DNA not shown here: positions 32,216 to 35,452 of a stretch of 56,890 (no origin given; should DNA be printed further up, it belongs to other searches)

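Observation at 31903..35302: Orphan two-gene module: acidic 152-aa protein coupled to a 978-aa atypical Hsp70-fold ATPase with unknown N- and C-terminal domains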

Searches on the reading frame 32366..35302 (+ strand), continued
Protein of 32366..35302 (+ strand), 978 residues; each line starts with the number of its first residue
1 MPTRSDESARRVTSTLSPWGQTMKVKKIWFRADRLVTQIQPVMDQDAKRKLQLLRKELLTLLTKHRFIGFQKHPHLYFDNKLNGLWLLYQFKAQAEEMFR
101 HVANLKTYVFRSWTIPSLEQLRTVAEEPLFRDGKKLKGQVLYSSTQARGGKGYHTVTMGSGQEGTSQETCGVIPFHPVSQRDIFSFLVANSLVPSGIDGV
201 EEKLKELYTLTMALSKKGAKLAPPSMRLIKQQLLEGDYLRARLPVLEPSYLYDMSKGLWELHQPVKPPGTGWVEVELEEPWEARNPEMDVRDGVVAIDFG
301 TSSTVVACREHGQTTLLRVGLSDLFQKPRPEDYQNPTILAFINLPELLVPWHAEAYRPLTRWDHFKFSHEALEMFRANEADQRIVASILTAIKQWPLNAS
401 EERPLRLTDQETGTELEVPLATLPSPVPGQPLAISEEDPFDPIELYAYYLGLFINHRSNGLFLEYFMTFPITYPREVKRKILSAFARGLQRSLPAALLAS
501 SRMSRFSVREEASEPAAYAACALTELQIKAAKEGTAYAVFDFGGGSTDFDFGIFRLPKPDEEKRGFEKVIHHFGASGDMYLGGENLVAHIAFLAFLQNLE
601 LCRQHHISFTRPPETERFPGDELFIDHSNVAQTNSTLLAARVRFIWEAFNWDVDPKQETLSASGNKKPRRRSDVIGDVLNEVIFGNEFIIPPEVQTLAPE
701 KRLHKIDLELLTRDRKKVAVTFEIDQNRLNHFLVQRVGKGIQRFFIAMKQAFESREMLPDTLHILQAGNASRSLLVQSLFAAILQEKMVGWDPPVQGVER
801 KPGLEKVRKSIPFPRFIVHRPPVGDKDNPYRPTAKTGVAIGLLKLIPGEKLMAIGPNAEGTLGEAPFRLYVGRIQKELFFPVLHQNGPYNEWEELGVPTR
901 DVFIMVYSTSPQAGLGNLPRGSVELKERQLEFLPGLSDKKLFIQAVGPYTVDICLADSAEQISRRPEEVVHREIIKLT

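Call 58: find_encoding_contigs(protein=P0046, flank=8000, max_places=1)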
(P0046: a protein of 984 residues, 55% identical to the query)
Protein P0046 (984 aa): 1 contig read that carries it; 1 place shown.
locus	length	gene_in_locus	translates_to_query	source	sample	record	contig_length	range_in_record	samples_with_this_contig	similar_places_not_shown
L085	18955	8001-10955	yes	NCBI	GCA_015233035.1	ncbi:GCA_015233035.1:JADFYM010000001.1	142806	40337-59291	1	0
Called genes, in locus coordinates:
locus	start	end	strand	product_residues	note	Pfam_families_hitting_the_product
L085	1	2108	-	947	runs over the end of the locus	PF00072:Response_reg, PF00512:HisKA, PF02518:HATPase_c, PF00072:Response_reg, PF24896:Receiver_CRE1 (faint), PF00072:Response_reg, PF01627:Hpt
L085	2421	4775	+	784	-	PF00672:HAMP (weak), PF00015:MCPsignal, PF01814:Hemerythrin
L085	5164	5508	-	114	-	PF07238:PilZ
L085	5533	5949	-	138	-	PF00072:Response_reg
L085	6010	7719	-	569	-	-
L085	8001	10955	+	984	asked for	-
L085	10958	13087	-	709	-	PF01584:CheW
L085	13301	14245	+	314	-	PF01584:CheW, PF00072:Response_reg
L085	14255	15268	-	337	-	PF00015:MCPsignal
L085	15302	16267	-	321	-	PF00015:MCPsignal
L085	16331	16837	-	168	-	PF01584:CheW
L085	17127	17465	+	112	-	PF13466:STAS_2, PF01740:STAS (weak)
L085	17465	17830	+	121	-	PF00072:Response_reg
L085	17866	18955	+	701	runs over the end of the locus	PF01627:Hpt, PF02895:H-kinase_dim, PF02518:HATPase_c, PF01584:CheW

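Call 59: find_encoding_contigs(protein=P0015, flank=8000, max_places=1)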
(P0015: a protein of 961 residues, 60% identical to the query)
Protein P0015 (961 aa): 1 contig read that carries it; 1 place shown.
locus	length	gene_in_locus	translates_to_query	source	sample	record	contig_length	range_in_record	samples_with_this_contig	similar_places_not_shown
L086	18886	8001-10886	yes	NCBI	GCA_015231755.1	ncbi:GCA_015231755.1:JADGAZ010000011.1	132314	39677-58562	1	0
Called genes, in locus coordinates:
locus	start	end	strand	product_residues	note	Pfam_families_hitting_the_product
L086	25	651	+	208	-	PF00027:cNMP_binding (faint)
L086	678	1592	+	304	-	PF05598:DUF772 (faint)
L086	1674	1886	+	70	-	-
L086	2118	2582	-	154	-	PF13518:HTH_28 (faint), PF13683:rve_3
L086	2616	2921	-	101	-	-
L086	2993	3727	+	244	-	PF13489:Methyltransf_23, PF01209:Ubie_methyltran, PF05401:NodS, PF02353:CMAS (weak), PF13847:Methyltransf_31, PF08241:Methyltransf_11, PF08242:Methyltransf_12, PF13649:Methyltransf_25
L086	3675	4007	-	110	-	-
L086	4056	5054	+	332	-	PF00849:PseudoU_synth_2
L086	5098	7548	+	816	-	PF00989:PAS, PF08448:PAS_4, PF13426:PAS_9, PF00512:HisKA, PF02518:HATPase_c, PF24896:Receiver_CRE1 (faint), PF00072:Response_reg, PF01627:Hpt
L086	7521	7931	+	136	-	-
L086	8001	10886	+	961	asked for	-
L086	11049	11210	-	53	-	-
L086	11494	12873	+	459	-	PF13175:AAA_15 (faint), PF02463:SMC_N (weak), PF13304:AAA_21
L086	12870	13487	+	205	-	PF13707:RloB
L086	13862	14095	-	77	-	PF02599:CsrA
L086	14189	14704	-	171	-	PF05130:FlgN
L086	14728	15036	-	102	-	PF04316:FlgM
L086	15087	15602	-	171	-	PF10135:Rod-binding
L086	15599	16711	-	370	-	PF02119:FlgI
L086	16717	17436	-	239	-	PF02107:FlgH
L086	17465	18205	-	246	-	PF08666:SAF, PF13144:ChapFlgA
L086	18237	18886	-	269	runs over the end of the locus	PF00460:Flg_bb_rod, PF22692:LlgE_F_G_D1, PF06429:Flg_bbr_C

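Call 62: search_solved_structures(query=A5, max_evalue=10, show_alignments=3)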
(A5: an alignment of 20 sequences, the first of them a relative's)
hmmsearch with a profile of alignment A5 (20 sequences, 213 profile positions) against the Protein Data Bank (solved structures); distinct sequences matched with E-value up to 10: 2.
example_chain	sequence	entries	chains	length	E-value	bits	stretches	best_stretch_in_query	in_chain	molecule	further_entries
5xyf_A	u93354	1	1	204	0.25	14.5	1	11-84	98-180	TERF1-interacting nuclear factor 2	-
4eba_G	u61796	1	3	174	1.7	11.8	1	14-97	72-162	Rna15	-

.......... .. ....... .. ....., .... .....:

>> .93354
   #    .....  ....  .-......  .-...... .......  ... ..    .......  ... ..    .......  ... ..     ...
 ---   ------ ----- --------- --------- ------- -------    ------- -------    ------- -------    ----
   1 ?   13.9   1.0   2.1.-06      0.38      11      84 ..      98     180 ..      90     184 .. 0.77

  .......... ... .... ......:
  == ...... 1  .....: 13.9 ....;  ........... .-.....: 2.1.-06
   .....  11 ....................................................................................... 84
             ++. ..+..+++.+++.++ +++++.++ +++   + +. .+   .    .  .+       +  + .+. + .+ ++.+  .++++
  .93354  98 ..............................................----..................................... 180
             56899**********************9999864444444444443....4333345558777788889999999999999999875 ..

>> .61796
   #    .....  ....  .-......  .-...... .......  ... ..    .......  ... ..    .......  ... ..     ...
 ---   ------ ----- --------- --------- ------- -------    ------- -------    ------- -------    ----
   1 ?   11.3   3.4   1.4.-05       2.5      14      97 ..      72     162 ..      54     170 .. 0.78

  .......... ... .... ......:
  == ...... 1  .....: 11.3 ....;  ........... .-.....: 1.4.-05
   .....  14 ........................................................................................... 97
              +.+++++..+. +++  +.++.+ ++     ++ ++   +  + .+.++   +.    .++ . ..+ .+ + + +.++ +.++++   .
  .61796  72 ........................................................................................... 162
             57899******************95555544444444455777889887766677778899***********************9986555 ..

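Call 69: find_homologous_proteins(query=A5, max_evalue=0.001)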
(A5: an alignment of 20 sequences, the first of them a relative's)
Query A5 (20 sequences) (199 aa, profile of the alignment): 43 proteins with E <= 0.001 among 8000 candidates.
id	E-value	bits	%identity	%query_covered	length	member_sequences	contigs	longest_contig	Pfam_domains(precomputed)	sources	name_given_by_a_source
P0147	9.6e-70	253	30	78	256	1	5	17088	-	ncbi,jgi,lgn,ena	jgi:hypothetical protein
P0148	1.1e-67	246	33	55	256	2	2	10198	-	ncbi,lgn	-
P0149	1.3e-66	243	30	78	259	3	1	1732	-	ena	-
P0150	9.3e-66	240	31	80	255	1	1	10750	-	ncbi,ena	-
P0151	1.5e-65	239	32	82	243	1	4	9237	-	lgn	-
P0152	3.2e-65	238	32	82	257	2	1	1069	-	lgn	-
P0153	4.7e-65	238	38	72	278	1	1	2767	-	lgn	-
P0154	6.5e-65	237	29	82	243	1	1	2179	-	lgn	-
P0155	1.2e-64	236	34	71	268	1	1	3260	-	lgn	-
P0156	2.3e-64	235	88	100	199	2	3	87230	-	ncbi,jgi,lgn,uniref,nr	ncbi:hypothetical protein [Atlantibacter sp.]|uniref:hypothetical protein n=1 Tax=Atlantibacter sp. 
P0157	2.6e-64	235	97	100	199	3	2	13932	-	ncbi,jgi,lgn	-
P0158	2.7e-64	235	29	82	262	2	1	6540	-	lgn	-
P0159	5.5e-64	234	29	82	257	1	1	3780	-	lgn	-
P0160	8.2e-64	234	89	100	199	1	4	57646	-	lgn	-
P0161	3.8e-63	231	89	100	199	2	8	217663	-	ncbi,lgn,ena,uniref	ncbi:hypothetical protein [Atlantibacter hermannii]|uniref:hypothetical protein n=1 Tax=Atlantibacte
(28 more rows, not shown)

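Call 86: find_encoding_contigs(protein=P0081, flank=10000, max_places=1)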
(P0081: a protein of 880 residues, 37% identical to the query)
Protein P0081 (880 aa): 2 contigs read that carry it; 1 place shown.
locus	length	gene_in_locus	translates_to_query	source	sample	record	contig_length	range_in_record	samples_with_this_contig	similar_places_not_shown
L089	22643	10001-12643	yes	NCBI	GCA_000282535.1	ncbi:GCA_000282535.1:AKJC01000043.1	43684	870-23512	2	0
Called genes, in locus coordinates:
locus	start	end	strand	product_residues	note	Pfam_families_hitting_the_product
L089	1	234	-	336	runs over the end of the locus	PF08240:ADH_N, PF00107:ADH_zinc_N, PF13602:ADH_zinc_N_2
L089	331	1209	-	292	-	PF26109:WHD_BrxR, PF13280:WYL, PF26107:BrxR_CTD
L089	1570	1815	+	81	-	-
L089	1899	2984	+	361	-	-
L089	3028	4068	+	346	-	PF06189:5-nucleotidase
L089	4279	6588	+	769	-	PF00350:Dynamin_N, PF01926:MMR_HSR1 (faint)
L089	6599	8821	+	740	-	PF00350:Dynamin_N, PF01926:MMR_HSR1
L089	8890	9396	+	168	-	-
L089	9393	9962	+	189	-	-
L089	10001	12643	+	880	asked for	PF07603:Lcl_C (weak)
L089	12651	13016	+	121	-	-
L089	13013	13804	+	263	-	-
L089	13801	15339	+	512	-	PF00350:Dynamin_N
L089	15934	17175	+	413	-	PF00174:Oxidored_molyb, PF03404:Mo-co_dimer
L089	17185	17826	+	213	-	PF00034:Cytochrom_C, PF13442:Cytochrome_CBB3 (weak)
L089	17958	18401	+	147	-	-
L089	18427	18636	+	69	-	PF20026:DUF6434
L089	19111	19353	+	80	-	-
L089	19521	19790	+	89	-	PF11275:DUF3077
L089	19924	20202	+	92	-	PF11275:DUF3077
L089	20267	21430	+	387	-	PF02463:SMC_N (weak), PF13175:AAA_15 (weak), PF13304:AAA_21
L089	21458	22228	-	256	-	-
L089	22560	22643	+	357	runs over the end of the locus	-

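Call 87: find_encoding_contigs(protein=P0114, flank=10000, max_places=1)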
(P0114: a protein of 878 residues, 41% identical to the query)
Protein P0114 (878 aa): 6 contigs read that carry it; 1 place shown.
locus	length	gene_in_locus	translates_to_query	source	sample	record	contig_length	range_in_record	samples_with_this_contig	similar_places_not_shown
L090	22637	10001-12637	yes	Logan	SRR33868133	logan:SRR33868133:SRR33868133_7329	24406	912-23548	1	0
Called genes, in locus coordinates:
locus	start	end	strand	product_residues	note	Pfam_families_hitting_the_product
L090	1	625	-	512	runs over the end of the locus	?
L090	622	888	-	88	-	-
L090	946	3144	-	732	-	-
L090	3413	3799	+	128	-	-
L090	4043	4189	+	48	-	-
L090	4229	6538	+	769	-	PF00350:Dynamin_N, PF01926:MMR_HSR1 (faint)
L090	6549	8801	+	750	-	PF00350:Dynamin_N, PF01926:MMR_HSR1 (weak)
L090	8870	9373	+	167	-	-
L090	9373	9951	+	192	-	-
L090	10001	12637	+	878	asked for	-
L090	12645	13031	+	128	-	-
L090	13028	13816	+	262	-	-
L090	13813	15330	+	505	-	PF00350:Dynamin_N (weak)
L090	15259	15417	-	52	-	-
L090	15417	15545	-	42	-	-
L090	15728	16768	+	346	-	PF13280:WYL, PF25583:WCX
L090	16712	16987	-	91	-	-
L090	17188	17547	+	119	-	-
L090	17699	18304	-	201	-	PF19570:DUF6088, PF13338:AbiEi_4 (weak)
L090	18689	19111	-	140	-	-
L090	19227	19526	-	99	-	-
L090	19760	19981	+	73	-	PF13560:HTH_31, PF01381:HTH_3, PF13443:HTH_26 (weak)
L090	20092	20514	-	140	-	PF09983:JetD_C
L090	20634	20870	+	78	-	-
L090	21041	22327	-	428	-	PF13738:Pyr_redox_3 (faint), PF01266:DAO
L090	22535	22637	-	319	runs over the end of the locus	?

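Call 88: find_encoding_contigs(protein=P0106, flank=10000, max_places=1)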
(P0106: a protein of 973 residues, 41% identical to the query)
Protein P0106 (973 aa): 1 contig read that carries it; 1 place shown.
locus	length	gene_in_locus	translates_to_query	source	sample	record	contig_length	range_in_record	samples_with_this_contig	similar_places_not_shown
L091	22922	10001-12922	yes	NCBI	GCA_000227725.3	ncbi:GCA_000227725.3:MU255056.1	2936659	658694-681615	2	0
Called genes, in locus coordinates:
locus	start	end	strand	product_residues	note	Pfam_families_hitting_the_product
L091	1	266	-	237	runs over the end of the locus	PF00857:Isochorismatase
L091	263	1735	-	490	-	PF00111:Fer2 (weak), PF13510:Fer2_4, PF10588:NADH-G_4Fe-4S_3, PF22117:Fer4_Nqo3, PF04879:Molybdop_Fe4S4 (weak)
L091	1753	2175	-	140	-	PF03748:FliL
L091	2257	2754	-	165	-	PF09831:DUF2058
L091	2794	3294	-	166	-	-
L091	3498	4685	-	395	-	-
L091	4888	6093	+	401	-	PF01527:HTH_Tnp_1 (faint), PF13276:HTH_21, PF24764:rva_4 (faint), PF00665:rve, PF13683:rve_3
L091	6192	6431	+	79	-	PF05685:Uma2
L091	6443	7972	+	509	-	PF00350:Dynamin_N (weak)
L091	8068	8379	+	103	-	-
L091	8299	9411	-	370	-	PF01609:DDE_Tnp_1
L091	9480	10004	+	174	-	-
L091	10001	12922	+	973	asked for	PF07603:Lcl_C (weak)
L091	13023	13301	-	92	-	PF00403:HMA (weak)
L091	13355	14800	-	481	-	PF01523:PmbA_TldD_1st, PF19290:PmbA_TldD_2nd, PF19289:PmbA_TldD_3rd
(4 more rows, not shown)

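Call 90: find_encoding_contigs(protein=P0062, flank=8000, max_places=1)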
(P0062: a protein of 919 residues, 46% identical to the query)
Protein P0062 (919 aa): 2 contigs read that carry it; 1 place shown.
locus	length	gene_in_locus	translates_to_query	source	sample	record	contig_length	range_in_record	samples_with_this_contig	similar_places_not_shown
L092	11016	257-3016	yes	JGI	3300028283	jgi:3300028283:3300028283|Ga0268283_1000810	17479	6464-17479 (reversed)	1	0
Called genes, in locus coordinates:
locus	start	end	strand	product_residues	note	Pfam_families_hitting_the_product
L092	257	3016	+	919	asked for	-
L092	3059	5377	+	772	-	PF00350:Dynamin_N, PF01926:MMR_HSR1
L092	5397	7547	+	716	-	PF00350:Dynamin_N, PF01926:MMR_HSR1 (weak)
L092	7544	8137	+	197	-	-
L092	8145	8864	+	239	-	-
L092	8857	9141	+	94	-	-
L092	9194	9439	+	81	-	PF03714:PUD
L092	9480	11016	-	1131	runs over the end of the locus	PF00704:Glyco_hydro_18, PF01522:Polysacc_deac_1, PF13506:Glyco_transf_21, PF00535:Glycos_transf_2, PF10111:Glyco_tranf_2_2, PF13641:Glyco_tranf_2_3, PF01644:Chitin_synth_1 (weak), PF13632:Glyco_trans_2_3, +1 more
